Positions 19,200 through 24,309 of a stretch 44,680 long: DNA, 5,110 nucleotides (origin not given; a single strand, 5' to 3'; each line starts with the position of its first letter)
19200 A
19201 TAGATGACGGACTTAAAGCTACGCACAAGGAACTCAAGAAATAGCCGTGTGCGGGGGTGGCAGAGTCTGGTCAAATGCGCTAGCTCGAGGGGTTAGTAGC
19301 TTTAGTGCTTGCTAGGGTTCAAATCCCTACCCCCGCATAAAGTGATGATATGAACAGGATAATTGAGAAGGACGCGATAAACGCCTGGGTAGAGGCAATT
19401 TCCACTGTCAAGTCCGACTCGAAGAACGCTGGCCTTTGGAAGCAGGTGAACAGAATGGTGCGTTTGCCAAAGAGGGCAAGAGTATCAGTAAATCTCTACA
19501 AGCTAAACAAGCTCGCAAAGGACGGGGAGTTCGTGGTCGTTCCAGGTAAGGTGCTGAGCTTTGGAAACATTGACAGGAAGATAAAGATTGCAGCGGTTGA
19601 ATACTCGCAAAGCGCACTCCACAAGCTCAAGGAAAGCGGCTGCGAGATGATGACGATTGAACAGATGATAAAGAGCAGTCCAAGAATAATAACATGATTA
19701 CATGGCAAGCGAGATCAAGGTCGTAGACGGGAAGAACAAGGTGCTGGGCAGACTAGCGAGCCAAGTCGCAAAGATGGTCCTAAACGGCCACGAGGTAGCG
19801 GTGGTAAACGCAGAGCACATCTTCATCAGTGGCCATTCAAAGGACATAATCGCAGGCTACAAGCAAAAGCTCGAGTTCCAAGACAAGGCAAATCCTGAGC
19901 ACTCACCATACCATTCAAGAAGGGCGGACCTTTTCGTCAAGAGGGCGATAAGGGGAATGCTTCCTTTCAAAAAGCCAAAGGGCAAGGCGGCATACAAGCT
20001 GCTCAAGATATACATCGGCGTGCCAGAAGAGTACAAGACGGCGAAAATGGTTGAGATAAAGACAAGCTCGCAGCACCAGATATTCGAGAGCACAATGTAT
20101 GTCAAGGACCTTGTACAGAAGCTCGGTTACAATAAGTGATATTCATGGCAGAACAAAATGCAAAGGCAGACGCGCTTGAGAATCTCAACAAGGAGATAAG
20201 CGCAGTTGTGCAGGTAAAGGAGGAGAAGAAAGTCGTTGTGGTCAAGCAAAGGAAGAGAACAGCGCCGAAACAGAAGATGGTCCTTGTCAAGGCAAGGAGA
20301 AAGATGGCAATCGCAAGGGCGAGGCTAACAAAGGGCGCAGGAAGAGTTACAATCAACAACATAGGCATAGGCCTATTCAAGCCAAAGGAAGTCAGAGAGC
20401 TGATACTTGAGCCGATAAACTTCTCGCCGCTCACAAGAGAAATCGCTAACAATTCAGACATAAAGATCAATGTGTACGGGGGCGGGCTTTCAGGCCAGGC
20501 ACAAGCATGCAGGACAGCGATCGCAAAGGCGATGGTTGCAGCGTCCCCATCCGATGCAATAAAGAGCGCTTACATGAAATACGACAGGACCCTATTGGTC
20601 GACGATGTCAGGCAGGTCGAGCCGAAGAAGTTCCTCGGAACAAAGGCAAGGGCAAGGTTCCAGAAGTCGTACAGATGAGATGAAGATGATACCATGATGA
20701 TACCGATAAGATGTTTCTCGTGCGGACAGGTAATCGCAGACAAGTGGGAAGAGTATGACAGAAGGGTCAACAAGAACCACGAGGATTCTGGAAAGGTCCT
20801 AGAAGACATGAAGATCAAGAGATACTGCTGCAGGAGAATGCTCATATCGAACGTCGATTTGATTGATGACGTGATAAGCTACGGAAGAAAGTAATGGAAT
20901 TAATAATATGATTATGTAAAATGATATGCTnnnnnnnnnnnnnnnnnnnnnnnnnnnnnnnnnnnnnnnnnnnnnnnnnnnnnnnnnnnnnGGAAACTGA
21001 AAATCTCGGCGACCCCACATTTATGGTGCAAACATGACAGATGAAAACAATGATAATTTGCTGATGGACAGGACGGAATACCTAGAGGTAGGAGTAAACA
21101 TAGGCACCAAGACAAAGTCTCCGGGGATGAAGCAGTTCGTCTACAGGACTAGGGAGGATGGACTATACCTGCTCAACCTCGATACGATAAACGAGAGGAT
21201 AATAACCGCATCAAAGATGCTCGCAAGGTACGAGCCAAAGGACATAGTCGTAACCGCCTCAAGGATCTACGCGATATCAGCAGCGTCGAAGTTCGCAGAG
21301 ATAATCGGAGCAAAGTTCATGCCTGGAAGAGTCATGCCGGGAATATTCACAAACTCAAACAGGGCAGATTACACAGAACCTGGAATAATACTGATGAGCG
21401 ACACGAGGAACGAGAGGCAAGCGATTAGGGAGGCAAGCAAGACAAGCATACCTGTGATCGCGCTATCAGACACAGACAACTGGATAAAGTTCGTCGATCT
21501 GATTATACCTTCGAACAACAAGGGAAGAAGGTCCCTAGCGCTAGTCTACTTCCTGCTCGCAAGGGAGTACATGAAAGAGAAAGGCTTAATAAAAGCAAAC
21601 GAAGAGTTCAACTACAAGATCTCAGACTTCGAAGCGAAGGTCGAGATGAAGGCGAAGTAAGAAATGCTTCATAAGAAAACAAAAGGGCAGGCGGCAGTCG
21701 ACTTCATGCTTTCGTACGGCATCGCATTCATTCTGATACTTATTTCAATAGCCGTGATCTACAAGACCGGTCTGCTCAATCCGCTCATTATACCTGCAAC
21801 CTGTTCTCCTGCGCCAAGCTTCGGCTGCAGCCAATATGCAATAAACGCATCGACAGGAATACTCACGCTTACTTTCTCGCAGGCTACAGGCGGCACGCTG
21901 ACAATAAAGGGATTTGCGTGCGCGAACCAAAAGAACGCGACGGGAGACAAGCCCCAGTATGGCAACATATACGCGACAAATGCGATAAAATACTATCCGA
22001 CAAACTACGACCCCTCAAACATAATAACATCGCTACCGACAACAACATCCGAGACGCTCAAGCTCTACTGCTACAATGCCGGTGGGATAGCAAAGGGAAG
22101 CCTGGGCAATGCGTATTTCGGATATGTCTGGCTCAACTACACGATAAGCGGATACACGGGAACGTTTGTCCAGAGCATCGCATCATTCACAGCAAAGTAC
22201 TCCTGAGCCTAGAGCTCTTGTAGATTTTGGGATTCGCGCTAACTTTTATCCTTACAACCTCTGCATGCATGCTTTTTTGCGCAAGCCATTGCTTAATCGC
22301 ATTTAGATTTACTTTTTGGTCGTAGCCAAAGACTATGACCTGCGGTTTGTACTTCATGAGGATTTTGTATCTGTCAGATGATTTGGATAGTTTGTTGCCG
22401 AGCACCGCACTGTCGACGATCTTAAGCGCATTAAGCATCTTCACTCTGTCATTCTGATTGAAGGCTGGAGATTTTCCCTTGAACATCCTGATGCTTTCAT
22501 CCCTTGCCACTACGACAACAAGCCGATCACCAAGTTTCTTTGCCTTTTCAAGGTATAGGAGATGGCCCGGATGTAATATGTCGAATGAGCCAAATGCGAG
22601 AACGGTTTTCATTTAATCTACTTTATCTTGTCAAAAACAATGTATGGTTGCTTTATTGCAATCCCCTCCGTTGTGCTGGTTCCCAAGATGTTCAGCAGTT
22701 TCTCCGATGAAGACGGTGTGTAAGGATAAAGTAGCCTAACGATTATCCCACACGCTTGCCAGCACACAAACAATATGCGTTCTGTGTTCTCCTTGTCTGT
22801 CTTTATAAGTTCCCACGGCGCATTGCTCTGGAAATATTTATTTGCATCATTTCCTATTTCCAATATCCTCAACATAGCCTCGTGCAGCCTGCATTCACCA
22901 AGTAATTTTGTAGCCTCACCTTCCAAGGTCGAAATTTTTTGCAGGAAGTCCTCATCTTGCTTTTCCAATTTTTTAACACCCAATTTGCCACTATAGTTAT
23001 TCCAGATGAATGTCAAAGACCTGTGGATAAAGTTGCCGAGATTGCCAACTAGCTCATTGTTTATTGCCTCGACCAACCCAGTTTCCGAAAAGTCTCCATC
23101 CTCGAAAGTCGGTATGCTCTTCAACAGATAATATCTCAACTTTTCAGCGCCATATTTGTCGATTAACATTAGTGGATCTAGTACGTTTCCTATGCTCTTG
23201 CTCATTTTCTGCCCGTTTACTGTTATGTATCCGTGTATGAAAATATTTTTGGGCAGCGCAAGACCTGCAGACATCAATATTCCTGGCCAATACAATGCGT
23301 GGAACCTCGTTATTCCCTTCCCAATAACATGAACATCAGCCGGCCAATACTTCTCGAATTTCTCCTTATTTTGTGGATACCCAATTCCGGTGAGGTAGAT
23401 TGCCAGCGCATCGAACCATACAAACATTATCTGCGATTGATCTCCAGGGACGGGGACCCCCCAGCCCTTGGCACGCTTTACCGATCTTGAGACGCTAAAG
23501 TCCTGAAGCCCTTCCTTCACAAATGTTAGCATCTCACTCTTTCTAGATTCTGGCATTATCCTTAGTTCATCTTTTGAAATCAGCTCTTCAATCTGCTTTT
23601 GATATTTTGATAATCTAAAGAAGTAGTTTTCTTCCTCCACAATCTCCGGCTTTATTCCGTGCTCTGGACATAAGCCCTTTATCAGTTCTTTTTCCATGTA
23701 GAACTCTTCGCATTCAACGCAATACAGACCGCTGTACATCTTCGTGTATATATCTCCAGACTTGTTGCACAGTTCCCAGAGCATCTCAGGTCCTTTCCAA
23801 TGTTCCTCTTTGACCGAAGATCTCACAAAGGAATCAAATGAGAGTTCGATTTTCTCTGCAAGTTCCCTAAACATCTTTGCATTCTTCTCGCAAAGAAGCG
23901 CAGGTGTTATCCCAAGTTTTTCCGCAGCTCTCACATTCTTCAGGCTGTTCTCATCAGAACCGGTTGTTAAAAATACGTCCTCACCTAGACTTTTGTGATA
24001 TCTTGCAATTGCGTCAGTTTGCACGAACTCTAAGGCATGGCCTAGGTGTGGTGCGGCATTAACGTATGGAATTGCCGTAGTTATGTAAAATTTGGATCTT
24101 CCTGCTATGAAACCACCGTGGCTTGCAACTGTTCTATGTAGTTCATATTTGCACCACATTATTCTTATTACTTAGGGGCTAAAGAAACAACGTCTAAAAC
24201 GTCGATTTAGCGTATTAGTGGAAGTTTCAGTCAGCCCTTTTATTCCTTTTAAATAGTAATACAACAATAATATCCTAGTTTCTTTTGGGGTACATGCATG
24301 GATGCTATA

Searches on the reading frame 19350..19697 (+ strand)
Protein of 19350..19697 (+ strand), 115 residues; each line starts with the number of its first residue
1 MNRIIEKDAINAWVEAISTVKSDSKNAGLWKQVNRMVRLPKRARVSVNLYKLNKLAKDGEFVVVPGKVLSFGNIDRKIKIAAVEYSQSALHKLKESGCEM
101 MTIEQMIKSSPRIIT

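Call 79: search_protein_families(library=pfam, max_evalue=0.0001, proteins=[window:19350-19697:+])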
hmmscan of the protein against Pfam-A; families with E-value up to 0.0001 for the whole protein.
window:19350-19697:+ (115 aa): 1 family
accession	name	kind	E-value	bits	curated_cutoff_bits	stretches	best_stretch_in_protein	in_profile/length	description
PF17135.9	Ribosomal_L18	-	8.7e-05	22.4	28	0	31-112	45-132/188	Ribosomal protein 60S L18 and 50S L18e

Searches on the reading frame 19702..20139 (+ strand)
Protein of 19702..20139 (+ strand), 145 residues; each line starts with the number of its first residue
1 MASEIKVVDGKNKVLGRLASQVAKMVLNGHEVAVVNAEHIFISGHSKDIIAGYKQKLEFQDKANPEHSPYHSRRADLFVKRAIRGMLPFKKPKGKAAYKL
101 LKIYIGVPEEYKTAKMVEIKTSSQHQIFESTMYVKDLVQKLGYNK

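Call 79: search_protein_families(library=pfam, max_evalue=0.0001, proteins=[window:19702-20139:+])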
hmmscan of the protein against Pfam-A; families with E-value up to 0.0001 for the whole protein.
window:19702-20139:+ (145 aa): 1 family
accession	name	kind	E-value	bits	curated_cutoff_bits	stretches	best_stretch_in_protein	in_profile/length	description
PF00572.24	Ribosomal_L13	-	7.1e-19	68.5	23.8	1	6-108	4-117/119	Ribosomal protein L13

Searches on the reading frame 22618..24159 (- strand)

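Call 54: search_protein_families(library=pfam, max_evalue=0.00001, proteins=[window:22618-24159:-])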
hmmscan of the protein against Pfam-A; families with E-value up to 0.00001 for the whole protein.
window:22618-24159:- (513 aa): 5 families
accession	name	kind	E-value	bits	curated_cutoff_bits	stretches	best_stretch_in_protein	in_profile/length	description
PF09334.17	tRNA-synt_1g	-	8.9e-102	341.2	20.1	2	168-381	173-390/391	tRNA synthetases class I (M)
PF00133.28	tRNA-synt_1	-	6e-30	104.7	22.7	2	242-348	296-405/414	tRNA synthetases class I (I, L, M and V)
PF01406.26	tRNA-synt_1e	-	4.1e-11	43.2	27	1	305-363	239-297/301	tRNA synthetases class I (C) catalytic domain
PF19303.5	Anticodon_3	-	1.5e-06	28.6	23.5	1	402-497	11-106/152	Anticodon binding domain of methionyl tRNA ligase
PF08264.19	Anticodon_1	-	2.8e-06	27.7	25.1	1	402-495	1-96/148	Anticodon-binding domain of tRNA ligase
